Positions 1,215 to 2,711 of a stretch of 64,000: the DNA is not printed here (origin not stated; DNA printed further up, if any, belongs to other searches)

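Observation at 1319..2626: AAA+ ATPase gene bracketed by two inverted copies of a 44-bp array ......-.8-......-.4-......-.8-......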

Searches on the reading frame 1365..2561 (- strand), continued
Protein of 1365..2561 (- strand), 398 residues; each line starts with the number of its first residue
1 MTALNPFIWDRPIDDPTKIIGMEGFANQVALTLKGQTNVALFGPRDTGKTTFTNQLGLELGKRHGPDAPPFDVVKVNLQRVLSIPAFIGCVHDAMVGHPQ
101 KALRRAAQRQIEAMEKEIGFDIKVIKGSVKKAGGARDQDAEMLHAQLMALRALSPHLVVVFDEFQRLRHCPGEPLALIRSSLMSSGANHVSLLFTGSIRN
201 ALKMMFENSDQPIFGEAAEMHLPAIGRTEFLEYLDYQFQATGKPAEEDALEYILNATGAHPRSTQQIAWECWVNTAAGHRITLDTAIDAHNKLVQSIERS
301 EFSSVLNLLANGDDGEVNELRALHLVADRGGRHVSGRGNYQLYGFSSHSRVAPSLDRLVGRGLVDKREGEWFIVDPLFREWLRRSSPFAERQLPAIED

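Call 34: search_protein_representatives(protein=window:1365-2561:-)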
Query: 398 residues. Proteins with E-value up to 0.001 (for the whole library): 1473; up to 1e-10: 351; up to 1e-30: 62. The best 150 are listed.
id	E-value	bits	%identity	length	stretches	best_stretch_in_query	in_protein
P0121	2.3e-142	491.0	56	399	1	4-389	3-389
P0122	3.5e-111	388.3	75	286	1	3-225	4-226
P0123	6.4e-104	364.4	45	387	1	4-388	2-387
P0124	1.8e-103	363.0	67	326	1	89-331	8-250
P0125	2.3e-96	339.6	78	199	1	73-271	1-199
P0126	5.4e-96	338.3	74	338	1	62-270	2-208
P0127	8.0e-95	334.5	46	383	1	3-390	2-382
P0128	6.4e-92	324.9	45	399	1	3-389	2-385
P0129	4.1e-91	322.3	76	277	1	130-316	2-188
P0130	1.2e-90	320.7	68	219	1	183-390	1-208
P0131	3.5e-89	315.9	72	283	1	3-214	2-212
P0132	7.2e-84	298.4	61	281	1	4-224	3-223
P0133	3.1e-83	296.3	41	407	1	3-388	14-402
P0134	1.1e-79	284.6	42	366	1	1-366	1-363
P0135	1.6e-74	267.6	38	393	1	1-390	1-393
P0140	1.2e-53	198.9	36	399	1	3-388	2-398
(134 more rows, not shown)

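Call 37: fold_search(model_id=the predicted structure, library=pdb)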
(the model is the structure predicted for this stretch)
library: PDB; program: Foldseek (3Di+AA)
matches with E <= 10: 759; with E <= 0.001: 1
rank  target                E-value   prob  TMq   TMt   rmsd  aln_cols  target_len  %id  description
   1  2qen                  6.9e-05  1.00  0.40  0.45  12.7       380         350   16  The walker-type atpase paby2304 of pyrococcus abyssi (released 2008-07-01)
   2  2fna_A                1.3e-03  1.00  0.45  0.49  10.9       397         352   17  Crystal structure of an archaeal aaa+ atpase (sso1545) from sulfolobus solfataricus p2 at 2.00 A resolution (released 2006-02-07)
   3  2ce7_F                5.5e-03  0.98  0.22  0.21  16.0       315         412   17  EDTA treated (released 2006-02-09)
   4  2ce7_B                6.9e-03  1.00  0.23  0.23  14.6       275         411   16  EDTA treated (released 2006-02-09)
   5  2ce7_D                9.7e-03  0.99  0.22  0.22  14.2       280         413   17  EDTA treated (released 2006-02-09)
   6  1in6                  1.9e-02  0.99  0.28  0.34  11.2       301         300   15  THERMOTOGA MARITIMA RUVB K64R MUTANT (released 2001-08-08)
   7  1in7                  2.3e-02  0.99  0.27  0.34  10.7       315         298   13  THERMOTOGA MARITIMA RUVB R170A (released 2001-08-08)
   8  9dx4_B                2.4e-02  1.00  0.29  0.37  10.3       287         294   15  EcRuvB T102R mutant (released 2026-01-21)
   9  8efv_C                2.5e-02  1.00  0.28  0.35  11.4       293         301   14  Structure of single homo-hexameric Holliday junction ATP-dependent DNA helicase RuvB motor (released 2023-05-10)
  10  2ce7_E                3.0e-02  0.90  0.20  0.20  15.4       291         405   16  EDTA treated (released 2006-02-09)
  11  3pfi_B                3.1e-02  0.98  0.24  0.31  11.7       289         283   15  2.7 Angstrom resolution crystal structure of a probable holliday junction DNA helicase (ruvB) from Campylobacter jejun (released 2010-11-10)
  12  2ce7_A                3.3e-02  0.91  0.22  0.22  18.8       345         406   16  EDTA treated (released 2006-02-09)
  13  9dx3_C                3.6e-02  0.98  0.26  0.31  11.9       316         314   14  EcRuvB 9-mer pre-assembly complex (released 2026-01-21)
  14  1in8                  3.9e-02  0.99  0.29  0.36   9.8       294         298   15  THERMOTOGA MARITIMA RUVB T158V (released 2001-08-08)
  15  1in4                  4.1e-02  0.99  0.27  0.34  10.8       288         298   16  THERMOTOGA MARITIMA RUVB HOLLIDAY JUNCTION BRANCH MIGRATION MOTOR (released 2001-08-08)
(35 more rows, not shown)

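Call 38: search_protein_families(library=pfam, alignment_id=A3, max_evalue=0.01)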
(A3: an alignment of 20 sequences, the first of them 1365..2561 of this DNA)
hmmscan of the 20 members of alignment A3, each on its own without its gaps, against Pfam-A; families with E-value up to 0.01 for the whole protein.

A. member 1, window:1365-2561:- (398 aa): 4 families
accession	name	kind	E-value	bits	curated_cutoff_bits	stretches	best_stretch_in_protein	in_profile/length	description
PF13401.12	AAA_22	-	9.3e-06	26.4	27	1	35-197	4-123/130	AAA domain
PF13173.12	AAA_14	-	4.6e-05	23.9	27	0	39-61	5-27/129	AAA domain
PF13191.12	AAA_16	-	0.0011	20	32.6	1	35-169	22-146/167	AAA ATPase domain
PF02367.23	TsaE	-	0.008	16.6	26.6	0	22-75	7-60/128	Threonylcarbamoyl adenosine biosynthesis protein TsaE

B. families by the number of members that match (of 20 scanned): 29 families (the first 25 are shown)
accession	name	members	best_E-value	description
PF13173.12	AAA_14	19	3.4e-09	AAA domain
PF13191.12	AAA_16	19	3.7e-09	AAA ATPase domain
PF13401.12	AAA_22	18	1.3e-09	AAA domain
PF01637.24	ATPase_2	13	4.8e-12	ATPase domain predominantly from Archaea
PF13481.12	AAA_25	9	2.8e-07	AAA domain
PF00004.35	AAA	7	5.1e-06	ATPase family associated with various cellular activities (AAA)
PF02367.23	TsaE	5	0.00052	Threonylcarbamoyl adenosine biosynthesis protein TsaE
PF05729.18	NACHT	3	1.4e-07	NACHT domain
PF20703.3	nSTAND1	3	8e-05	Novel STAND NTPase 1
PF00005.33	ABC_tran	3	0.00029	ABC transporter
PF13479.12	AAA_24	2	1.9e-05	AAA domain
PF05673.19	DUF815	2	0.00031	Protein of unknown function (DUF815)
PF07728.20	AAA_5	2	0.00039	AAA domain (dynein-related subfamily)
PF25201.1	nSTAND6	2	0.00041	Novel STAND NTPase 6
PF14516.12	AAA_35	2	0.00059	AAA-like domain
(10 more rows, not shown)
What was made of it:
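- On ATPase_2 (PF01637) / DUF234 archaeal-type AAA+ ATPases: 13 of 20 relatives at 22-56% identity do hit, best E = 4.8e-12 (call 38).
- Closest known: Archaeal-type AAA+ ATPases of Pfam ATPase_2. Same: 13 of 20 distant relatives hit PF01637 (call 38).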

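Call 39: find_encoding_contigs(protein=P0121, flank=3000, max_places=3)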
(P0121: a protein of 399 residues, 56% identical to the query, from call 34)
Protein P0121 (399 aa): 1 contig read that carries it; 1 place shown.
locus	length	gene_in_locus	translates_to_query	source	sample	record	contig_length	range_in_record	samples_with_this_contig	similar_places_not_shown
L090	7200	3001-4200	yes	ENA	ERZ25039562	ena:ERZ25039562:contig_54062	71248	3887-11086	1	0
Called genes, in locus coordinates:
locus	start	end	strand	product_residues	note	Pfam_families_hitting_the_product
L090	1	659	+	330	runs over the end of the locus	-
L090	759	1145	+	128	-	PF00903:Glyoxalase, PF13669:Glyoxalase_4 (weak)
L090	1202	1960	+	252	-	PF00248:Aldo_ket_red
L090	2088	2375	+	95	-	PF01381:HTH_3, PF13560:HTH_31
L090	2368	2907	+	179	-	PF12281:NTP_transf_8 (faint), PF19502:DUF6036 (faint)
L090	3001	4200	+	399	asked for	PF13173:AAA_14 (faint), PF13401:AAA_22 (faint)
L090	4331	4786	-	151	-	-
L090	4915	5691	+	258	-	-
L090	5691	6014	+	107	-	-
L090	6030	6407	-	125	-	PF02661:Fic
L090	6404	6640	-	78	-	PF22513:FitA-like_RHH (weak)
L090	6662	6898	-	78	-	-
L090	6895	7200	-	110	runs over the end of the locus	PF01850:PIN (weak)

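Call 40: find_encoding_contigs(protein=P0123, flank=3000, max_places=3)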
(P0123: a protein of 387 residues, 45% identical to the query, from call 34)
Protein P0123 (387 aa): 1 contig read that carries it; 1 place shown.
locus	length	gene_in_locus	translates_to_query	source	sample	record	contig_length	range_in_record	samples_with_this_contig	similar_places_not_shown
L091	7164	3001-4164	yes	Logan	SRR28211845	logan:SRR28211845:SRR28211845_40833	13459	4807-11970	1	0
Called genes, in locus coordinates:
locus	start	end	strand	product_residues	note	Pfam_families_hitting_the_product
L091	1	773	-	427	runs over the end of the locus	PF03065:Glyco_hydro_57, PF09210:BE_C (weak)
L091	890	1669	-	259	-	PF13489:Methyltransf_23, PF13847:Methyltransf_31, PF08241:Methyltransf_11, PF08242:Methyltransf_12, PF13649:Methyltransf_25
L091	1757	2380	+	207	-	PF02190:LON_substr_bdg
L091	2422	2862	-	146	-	-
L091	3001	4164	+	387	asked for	PF13173:AAA_14 (faint), PF13191:AAA_16 (weak), PF13401:AAA_22 (weak)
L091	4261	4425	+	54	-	-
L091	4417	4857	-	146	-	PF01850:PIN (weak)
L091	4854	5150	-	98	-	PF22513:FitA-like_RHH (weak)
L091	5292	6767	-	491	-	PF01019:G_glu_transpept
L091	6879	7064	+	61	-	-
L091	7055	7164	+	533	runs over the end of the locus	?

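Call 43: find_encoding_contigs(protein=P0127, flank=3000, max_places=2)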
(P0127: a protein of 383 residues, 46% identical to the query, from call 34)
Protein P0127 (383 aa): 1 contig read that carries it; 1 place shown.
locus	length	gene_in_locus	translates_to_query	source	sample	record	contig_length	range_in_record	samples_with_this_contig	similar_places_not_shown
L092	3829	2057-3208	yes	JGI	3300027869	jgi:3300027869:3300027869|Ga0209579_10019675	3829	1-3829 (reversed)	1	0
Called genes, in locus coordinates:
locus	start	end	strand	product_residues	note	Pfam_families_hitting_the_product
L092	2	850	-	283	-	?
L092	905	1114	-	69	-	-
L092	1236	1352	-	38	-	-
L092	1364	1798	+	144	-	-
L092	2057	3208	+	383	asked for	PF13191:AAA_16 (weak), PF13173:AAA_14 (faint), PF13401:AAA_22 (faint)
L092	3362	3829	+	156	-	?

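Call 44: find_encoding_contigs(protein=P0135, flank=3000, max_places=2)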
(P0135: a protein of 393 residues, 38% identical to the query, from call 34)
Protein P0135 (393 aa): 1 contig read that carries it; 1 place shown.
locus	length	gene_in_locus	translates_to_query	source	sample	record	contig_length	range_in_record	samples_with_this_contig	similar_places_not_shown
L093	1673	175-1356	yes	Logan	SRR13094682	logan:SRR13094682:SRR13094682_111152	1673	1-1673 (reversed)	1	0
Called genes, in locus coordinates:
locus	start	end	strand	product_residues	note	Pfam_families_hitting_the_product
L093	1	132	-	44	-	?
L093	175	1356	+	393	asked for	PF13173:AAA_14 (faint)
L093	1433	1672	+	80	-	?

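Call 45: find_encoding_contigs(protein=P0133, flank=3000, max_places=2)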
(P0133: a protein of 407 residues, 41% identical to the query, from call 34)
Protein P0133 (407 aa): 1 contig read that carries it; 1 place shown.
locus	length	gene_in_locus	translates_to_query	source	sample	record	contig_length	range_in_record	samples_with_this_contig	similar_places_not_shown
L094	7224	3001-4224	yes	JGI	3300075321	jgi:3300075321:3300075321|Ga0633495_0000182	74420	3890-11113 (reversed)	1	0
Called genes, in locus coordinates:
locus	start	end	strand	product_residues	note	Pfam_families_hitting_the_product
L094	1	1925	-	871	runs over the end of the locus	PF02463:SMC_N (weak), PF13166:AAA_13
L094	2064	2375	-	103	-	-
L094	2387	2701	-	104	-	-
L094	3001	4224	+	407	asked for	PF13191:AAA_16 (weak), PF13401:AAA_22 (weak)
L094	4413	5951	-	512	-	PF00561:Abhydrolase_1, PF12146:Hydrolase_4 (faint), PF08386:Abhydrolase_4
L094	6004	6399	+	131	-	PF01243:PNPOx_N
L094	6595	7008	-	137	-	-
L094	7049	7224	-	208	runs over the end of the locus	PF01243:PNPOx_N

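Call 65: find_related_loci(query=A3, collection=viral_contigs, flank=3000)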
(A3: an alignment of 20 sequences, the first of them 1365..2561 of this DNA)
Query A3 (398 aa) in viral_contigs; peptide patterns used: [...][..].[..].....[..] (x = any residue, [..] = any of these).
95 stretches matched a pattern; 2 encode a relative of the query (tblastn E <= 1e-3); 2 distinct loci.
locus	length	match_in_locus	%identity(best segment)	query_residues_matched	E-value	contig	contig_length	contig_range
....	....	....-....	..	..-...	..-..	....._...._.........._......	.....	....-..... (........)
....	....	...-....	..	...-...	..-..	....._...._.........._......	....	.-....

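Call 66: find_encoding_contigs(protein=P0128, flank=3000, max_places=2)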
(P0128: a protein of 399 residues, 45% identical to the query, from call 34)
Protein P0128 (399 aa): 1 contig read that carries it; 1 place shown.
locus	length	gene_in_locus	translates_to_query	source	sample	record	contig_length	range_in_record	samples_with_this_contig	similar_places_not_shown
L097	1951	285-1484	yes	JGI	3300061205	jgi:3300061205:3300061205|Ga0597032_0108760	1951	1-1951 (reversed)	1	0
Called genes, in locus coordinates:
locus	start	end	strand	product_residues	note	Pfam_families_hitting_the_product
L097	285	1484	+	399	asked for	PF13191:AAA_16 (weak), PF13401:AAA_22 (weak)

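Call 67: find_encoding_contigs(protein=P0140, flank=3000, max_places=2)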
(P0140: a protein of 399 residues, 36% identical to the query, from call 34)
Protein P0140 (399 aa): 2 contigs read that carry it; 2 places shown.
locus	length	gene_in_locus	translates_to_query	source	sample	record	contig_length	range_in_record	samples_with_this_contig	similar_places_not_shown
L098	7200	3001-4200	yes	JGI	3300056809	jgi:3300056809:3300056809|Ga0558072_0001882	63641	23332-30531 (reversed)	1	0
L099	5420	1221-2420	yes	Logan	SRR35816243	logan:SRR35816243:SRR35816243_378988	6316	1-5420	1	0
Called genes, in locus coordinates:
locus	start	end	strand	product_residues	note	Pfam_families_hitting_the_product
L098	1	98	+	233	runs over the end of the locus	PF01590:GAF, PF13185:GAF_2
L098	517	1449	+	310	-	-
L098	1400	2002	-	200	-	-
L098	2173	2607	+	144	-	-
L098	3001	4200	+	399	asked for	PF13191:AAA_16, PF13481:AAA_25 (weak), PF13173:AAA_14 (faint), PF13401:AAA_22 (weak)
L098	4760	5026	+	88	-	-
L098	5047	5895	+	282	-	PF01223:Endonuclease_NS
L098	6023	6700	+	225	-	PF00226:DnaJ (weak)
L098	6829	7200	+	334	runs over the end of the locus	-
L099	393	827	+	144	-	-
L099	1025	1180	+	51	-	-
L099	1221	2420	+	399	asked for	PF13191:AAA_16, PF13481:AAA_25 (weak), PF13173:AAA_14 (faint), PF13401:AAA_22 (weak)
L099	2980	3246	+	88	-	-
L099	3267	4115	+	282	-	PF01223:Endonuclease_NS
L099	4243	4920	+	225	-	PF00226:DnaJ (weak)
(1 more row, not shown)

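Call 88: predict_structure(alignment_id=A4)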
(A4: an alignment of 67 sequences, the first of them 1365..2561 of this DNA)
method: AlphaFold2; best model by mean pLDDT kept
length: 398 residues; sequences in the alignment: 67
mean_pLDDT: 93.2   pTM: 0.89
mean pLDDT of the five models: 93.2, 92.8, 92.3, 91.9, 91.5
residues with pLDDT >= 90: 341; 70-90: 38; 50-70: 18; < 50: 1
segments of 3 or more residues with pLDDT < 50: none
pLDDT, mean of each block of 10 residues (from residue 1): 91 90 96 98 92 96 98 97 96 97 97 91 67 79 97 98 95 96 95 94 90 94 95 97 98 97 97 98 98 92 93 97 96 91 95 95 93 96 90 58
secondary structure, 60 per line:
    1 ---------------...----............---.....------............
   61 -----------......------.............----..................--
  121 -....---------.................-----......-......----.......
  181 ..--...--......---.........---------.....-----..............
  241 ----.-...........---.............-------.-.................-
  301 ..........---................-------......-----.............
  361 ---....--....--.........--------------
elements in order: H23-34 E38-42 H49-60 E72-77 H84-96 H101-118 H122-125 H135-151 E157-162 H164-169 H174-182 E190-195 H199-207 E217-221 H227-240 H247-257 H261-273 H283-299 H301-310 H314-329 H337-342 H348-360 E364-367 E370-373 H376-384
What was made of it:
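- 1365..2561 (-): Gene for a 398-aa AAA+ ATPase: Walker A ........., Walker B VVVFDEF, a helical lid and a C-terminal winged helix at about residues 314-373. The predicted recognition helix starts at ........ (343-350). AF2 model with pLDDT 93 (call 88).
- On ATPase_2 (PF01637) / DUF234 archaeal-type AAA+ ATPases: The model has pLDDT 93 (call 88). The winged-helix fold alone is predicted (call 88).
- AAA+ plus lid plus winged helix, pLDDT 93 (call 88).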

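Call 90: fold_search(model_id=the predicted structure, library=pdb)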
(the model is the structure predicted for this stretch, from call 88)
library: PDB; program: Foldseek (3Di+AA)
matches with E <= 10: 1280; with E <= 0.001: 219
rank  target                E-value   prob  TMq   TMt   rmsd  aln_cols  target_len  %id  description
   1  2qen                  2.6e-11  1.00  0.63  0.70   6.1       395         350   16  The walker-type atpase paby2304 of pyrococcus abyssi (released 2008-07-01)
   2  2fna_A                2.7e-09  1.00  0.64  0.71   4.8       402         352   16  Crystal structure of an archaeal aaa+ atpase (sso1545) from sulfolobus solfataricus p2 at 2.00 A resolution (released 2006-02-07)
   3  7jpo_A                8.4e-08  1.00  0.41  0.45  12.7       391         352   13  ORC-O1AAA: Human Origin Recognition Complex (ORC) with dynamic/unresolved ORC2 WH (released 2020-09-02)
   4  2v1u_A                2.0e-07  1.00  0.46  0.48   9.3       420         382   14  STRUCTURE OF THE AEROPYRUM PERNIX ORC1 PROTEIN IN COMPLEX WITH DNA (released 2007-09-18)
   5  1fnn_A                2.6e-07  1.00  0.43  0.45  11.8       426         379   15  CRYSTAL STRUCTURE OF CDC6P FROM PYROBACULUM AEROPHILUM (released 2000-10-04)
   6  1w5t_C                3.2e-07  1.00  0.51  0.51  11.8       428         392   17  Structure of the Aeropyrum Pernix ORC2 protein (ADPNP-ADP complexes) (released 2004-10-05)
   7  7jps_A                3.5e-07  1.00  0.41  0.46  12.8       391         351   14  ORC-DNA: Human Origin Recognition Complex (ORC) with DNA bound in the core (released 2020-09-09)
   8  7jpo_D                4.2e-07  1.00  0.43  0.42  13.3       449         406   14  ORC-O1AAA: Human Origin Recognition Complex (ORC) with dynamic/unresolved ORC2 WH (released 2020-09-02)
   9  5uj7_D                5.4e-07  1.00  0.47  0.49  12.5       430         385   15  Structure of the active form of human Origin Recognition Complex ATPase motor module, complex subunitS 1, 4, 5 (released 2017-02-08)
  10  1w5s_B                5.9e-07  1.00  0.54  0.54   7.2       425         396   18  Structure of the Aeropyrum Pernix ORC2 protein (ADP form) (released 2004-10-05)
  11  5uj7_C                6.4e-07  1.00  0.47  0.47  12.6       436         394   14  Structure of the active form of human Origin Recognition Complex ATPase motor module, complex subunitS 1, 4, 5 (released 2017-02-08)
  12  1w5t_A                1.1e-06  1.00  0.54  0.55   7.0       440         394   18  Structure of the Aeropyrum Pernix ORC2 protein (ADPNP-ADP complexes) (released 2004-10-05)
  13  1w5s_A                1.8e-06  1.00  0.56  0.57   7.4       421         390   16  Structure of the Aeropyrum Pernix ORC2 protein (ADP form) (released 2004-10-05)
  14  7tjj_A                2.0e-06  1.00  0.44  0.37  15.6       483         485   10  S. cerevisiae ORC bound to 84 bp ARS1 DNA and Cdc6 (state 1) with docked Orc6 N-terminal domain (released 2022-10-05)
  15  7cte_D                2.7e-06  1.00  0.46  0.45  12.2       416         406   15  Human Origin Recognition Complex, ORC2-5 (released 2021-01-06)
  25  2qby_A                6.9e-06  1.00  0.49  0.53   7.9       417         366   13  Crystal structure of a heterodimer of Cdc6/Orc1 initiators bound to origin DNA (from S. solfataricus) (released 2007-09-11)
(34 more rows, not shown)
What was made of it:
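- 1365..2561 (-): Foldseek top hits 2qen and 2fna, then Orc1/Cdc6 (call 90).
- On ATPase_2 (PF01637) / DUF234 archaeal-type AAA+ ATPases: Foldseek ranks 1 and 2, prob 1.00, TM 0.63-0.71 over 395-402 columns (call 90).
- On Orc1/Cdc6 replication initiators with ORB origins: Foldseek hits 2v1u, 1fnn, 1w5s and 2qby with E = 1e-7 to 1e-6 and TM 0.43-0.56 (call 90).
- Closest known: Archaeal Orc1/Cdc6 initiators and their ORB repeats next to the orc1/cdc6 gene. Same: The domain order is AAA+, lid, C-terminal winged helix, and Foldseek matches DNA-bound Orc1 structures 2v1u and 2qby (call 90).
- Closest known: Archaeal-type AAA+ ATPases of Pfam ATPase_2. Same: These are the best full-length fold matches: E = 2.6e-11 and 2.7e-9, TM 0.63-0.71 (call 90).
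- Best matches are 2qen and 2fna, then DNA-bound Orc1/Cdc6 structures (call 90). The fold resembles Orc1/Cdc6 (call 90).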
